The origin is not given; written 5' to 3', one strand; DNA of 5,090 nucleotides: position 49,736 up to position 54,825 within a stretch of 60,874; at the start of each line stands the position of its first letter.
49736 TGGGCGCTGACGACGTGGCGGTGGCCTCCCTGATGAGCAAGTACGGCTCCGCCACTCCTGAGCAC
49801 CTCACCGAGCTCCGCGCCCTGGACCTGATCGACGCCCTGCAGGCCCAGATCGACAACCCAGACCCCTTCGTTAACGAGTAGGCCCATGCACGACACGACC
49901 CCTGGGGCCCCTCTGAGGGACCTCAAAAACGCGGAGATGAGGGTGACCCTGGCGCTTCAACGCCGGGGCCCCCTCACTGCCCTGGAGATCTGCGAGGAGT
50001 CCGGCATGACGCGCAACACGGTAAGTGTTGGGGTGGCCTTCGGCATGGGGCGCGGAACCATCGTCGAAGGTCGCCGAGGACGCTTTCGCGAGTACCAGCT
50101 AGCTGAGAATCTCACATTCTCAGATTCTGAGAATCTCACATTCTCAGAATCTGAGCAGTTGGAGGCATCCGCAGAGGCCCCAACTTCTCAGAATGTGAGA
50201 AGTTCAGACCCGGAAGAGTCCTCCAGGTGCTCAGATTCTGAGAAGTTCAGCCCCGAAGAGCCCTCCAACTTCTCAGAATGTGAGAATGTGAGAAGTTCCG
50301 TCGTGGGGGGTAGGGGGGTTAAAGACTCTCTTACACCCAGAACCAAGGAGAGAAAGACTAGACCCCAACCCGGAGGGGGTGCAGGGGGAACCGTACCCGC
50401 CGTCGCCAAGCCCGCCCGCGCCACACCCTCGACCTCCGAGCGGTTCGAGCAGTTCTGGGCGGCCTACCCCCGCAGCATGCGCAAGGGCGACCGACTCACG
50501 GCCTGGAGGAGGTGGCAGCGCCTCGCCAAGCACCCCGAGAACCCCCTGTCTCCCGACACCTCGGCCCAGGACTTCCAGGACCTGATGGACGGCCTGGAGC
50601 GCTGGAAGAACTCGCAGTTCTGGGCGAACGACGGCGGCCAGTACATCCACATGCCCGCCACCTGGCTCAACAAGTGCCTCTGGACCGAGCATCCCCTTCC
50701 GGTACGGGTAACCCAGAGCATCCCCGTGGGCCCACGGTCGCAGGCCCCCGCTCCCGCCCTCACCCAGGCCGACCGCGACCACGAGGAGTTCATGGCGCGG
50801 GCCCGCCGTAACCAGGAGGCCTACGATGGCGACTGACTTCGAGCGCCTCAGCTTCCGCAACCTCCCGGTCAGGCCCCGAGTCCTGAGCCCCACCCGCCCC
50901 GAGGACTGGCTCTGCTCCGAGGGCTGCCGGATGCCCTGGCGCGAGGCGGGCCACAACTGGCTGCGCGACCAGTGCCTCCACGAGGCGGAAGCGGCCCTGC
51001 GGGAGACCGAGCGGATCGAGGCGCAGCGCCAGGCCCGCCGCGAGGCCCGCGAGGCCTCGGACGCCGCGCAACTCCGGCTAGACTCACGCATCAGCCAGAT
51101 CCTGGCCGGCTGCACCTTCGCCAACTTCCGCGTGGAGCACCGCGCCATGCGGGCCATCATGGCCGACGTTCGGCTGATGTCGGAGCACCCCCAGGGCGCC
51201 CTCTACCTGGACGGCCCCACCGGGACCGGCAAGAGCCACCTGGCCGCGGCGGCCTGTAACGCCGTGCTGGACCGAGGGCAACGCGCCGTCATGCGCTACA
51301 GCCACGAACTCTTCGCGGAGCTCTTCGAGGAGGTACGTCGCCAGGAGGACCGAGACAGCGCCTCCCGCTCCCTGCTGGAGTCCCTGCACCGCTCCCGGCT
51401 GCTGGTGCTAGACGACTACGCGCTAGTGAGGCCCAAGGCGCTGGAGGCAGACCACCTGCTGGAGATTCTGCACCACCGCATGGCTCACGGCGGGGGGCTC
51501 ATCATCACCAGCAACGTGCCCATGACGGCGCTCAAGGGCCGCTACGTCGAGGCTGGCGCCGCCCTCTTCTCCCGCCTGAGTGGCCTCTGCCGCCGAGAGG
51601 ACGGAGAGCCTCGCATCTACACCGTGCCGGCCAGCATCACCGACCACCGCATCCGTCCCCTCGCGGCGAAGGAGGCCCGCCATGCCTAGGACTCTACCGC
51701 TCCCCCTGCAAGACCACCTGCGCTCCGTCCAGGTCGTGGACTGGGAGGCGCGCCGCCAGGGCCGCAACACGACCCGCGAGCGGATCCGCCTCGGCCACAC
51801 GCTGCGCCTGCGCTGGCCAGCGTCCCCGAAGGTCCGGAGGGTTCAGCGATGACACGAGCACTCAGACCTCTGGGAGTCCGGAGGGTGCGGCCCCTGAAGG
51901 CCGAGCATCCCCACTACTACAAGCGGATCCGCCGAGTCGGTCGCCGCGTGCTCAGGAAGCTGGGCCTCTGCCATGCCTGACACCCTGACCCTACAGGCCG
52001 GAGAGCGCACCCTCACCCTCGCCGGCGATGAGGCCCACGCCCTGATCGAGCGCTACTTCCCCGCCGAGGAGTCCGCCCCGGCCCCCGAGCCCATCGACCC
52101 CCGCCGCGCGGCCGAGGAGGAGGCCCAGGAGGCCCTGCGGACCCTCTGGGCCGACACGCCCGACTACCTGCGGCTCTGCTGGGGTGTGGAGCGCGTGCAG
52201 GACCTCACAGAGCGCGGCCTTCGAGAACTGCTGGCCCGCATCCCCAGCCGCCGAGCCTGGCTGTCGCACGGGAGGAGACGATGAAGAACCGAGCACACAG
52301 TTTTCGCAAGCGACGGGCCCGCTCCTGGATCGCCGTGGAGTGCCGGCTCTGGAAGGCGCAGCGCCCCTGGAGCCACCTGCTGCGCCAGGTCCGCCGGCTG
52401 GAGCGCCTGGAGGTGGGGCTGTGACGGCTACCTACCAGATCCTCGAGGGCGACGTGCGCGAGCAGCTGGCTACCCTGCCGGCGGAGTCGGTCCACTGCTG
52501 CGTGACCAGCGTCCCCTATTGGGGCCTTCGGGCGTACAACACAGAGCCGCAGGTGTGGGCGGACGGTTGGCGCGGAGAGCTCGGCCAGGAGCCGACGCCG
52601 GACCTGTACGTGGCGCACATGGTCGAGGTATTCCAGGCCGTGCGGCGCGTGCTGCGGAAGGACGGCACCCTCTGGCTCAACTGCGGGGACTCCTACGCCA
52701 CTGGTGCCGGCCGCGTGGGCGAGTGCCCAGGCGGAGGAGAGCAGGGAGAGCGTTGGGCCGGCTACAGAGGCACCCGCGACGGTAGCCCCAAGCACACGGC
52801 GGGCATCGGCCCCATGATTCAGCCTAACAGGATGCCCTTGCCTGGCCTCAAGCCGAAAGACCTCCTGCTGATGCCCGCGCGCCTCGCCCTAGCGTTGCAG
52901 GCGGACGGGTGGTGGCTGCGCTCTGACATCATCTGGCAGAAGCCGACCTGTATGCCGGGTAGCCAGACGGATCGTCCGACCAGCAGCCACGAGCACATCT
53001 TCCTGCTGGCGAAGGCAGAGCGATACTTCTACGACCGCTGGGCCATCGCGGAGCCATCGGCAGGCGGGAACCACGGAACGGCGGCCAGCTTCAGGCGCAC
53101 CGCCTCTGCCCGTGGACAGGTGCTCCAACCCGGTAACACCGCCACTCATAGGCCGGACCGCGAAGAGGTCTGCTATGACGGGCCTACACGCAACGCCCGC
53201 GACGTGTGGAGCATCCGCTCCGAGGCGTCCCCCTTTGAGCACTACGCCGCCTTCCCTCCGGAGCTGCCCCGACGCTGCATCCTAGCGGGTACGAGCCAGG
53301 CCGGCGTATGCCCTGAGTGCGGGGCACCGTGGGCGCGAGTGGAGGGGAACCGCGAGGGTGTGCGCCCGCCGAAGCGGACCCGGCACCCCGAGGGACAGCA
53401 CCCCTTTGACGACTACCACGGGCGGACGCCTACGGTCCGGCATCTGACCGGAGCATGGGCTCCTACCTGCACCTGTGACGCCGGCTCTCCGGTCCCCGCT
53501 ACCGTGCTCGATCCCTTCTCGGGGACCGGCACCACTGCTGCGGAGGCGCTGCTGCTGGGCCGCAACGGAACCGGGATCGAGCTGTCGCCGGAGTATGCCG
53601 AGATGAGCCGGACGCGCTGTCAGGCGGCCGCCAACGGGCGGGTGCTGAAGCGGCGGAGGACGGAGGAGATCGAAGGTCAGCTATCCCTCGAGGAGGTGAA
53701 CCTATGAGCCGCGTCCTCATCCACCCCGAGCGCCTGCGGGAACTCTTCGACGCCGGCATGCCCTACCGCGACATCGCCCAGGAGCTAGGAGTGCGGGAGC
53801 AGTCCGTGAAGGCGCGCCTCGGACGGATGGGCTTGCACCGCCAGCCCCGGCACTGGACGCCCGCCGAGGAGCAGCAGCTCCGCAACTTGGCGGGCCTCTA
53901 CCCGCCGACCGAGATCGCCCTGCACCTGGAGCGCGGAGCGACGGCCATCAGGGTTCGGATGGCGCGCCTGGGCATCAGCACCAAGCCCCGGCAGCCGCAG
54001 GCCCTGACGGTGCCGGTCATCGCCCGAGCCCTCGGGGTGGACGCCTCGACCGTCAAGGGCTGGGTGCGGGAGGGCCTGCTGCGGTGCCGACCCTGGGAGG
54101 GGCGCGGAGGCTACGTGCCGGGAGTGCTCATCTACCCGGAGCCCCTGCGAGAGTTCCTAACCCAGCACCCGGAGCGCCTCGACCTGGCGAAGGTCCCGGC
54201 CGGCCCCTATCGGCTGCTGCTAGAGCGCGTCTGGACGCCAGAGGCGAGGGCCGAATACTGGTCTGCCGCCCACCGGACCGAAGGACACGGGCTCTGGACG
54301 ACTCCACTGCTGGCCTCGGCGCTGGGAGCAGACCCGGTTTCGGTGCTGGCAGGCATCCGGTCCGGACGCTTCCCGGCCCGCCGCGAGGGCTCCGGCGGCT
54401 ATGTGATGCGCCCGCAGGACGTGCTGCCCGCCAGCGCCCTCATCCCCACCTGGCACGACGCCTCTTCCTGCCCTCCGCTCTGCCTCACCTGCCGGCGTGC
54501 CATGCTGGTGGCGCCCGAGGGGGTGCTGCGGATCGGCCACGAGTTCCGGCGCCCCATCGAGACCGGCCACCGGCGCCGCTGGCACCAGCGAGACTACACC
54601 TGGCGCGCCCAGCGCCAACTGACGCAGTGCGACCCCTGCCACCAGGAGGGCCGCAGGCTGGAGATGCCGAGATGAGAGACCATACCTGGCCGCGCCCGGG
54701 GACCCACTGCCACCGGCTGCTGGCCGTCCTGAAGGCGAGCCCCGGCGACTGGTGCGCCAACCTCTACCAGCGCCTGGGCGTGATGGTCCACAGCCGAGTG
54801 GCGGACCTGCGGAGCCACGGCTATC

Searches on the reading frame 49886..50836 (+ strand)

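Call 16: search_protein_families(library=phrogs, proteins=[window:49886-50836:+], max_evalue=0.00001)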
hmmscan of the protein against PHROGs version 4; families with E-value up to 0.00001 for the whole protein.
window:49886-50836:+ (316 aa): 3 families
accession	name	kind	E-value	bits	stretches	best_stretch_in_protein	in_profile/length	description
phrog_270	-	DNA, RNA and nucleotide metabolism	4.2e-14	53.7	1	129-294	138-276/383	replication initiation protein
phrog_9474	-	DNA, RNA and nucleotide metabolism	8.9e-13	49.4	1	145-290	136-269/288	replication initiation protein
phrog_9327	-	DNA, RNA and nucleotide metabolism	9.7e-11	42.8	1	150-303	137-269/276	primosomal protein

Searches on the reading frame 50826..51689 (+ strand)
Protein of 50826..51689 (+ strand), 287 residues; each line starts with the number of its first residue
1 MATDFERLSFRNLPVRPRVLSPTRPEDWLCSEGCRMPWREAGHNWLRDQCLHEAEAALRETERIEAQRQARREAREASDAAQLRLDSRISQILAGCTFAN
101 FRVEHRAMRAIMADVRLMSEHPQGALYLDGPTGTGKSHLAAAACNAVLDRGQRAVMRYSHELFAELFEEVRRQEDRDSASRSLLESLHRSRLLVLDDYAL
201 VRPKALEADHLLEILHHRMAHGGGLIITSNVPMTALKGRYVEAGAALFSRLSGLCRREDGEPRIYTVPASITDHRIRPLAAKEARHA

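Call 16: search_protein_families(library=phrogs, proteins=[window:50826-51689:+], max_evalue=0.00001)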
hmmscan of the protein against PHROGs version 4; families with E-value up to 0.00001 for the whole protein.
window:50826-51689:+ (287 aa): 3 families
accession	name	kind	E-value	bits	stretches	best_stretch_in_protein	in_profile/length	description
phrog_50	-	DNA, RNA and nucleotide metabolism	4.3e-28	99.7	1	44-257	294-499/570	DnaC-like helicase loader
phrog_3277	-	DNA, RNA and nucleotide metabolism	6.1e-16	59.7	1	121-255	9-142/168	DnaC-like helicase loader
phrog_27475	-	unknown function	3.5e-07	30.1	1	126-241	445-555/599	-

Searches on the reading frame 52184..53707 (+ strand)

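Call 16: search_protein_families(library=phrogs, proteins=[window:52184-53707:+], max_evalue=0.00001)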
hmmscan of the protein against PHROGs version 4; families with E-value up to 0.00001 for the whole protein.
window:52184-53707:+ (507 aa): 5 families
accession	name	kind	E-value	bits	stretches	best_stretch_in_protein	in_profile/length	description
phrog_67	-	other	2.7e-59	203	1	84-488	124-352/743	DNA methyltransferase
phrog_498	-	other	3.7e-09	36.7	1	439-488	380-429/633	DNA methyltransferase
phrog_6025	-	other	2.8e-07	31.3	1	83-258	11-115/192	DNA methyltransferase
phrog_3008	-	other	6.7e-07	29.8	1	436-497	168-229/244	DNA methyltransferase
phrog_12517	-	unknown function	1.6e-06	28.6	0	439-484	107-152/316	-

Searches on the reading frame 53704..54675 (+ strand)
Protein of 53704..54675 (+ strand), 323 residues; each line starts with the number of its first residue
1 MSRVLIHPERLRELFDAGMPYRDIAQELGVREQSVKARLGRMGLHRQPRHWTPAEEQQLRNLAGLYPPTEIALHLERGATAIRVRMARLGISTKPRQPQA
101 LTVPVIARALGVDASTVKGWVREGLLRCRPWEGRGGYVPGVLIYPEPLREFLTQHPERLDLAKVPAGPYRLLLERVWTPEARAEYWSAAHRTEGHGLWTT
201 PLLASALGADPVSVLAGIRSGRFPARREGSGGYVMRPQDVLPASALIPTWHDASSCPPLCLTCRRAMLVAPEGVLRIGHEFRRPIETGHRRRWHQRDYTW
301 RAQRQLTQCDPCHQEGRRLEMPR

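Call 16: search_protein_families(library=phrogs, proteins=[window:53704-54675:+], max_evalue=0.00001)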
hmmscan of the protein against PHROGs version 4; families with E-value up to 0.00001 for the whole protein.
window:53704-54675:+ (323 aa): 1 family
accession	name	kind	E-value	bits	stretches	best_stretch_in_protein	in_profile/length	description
phrog_323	-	transcription regulation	4e-18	67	1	10-124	104-246/319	transcriptional regulator, D5-like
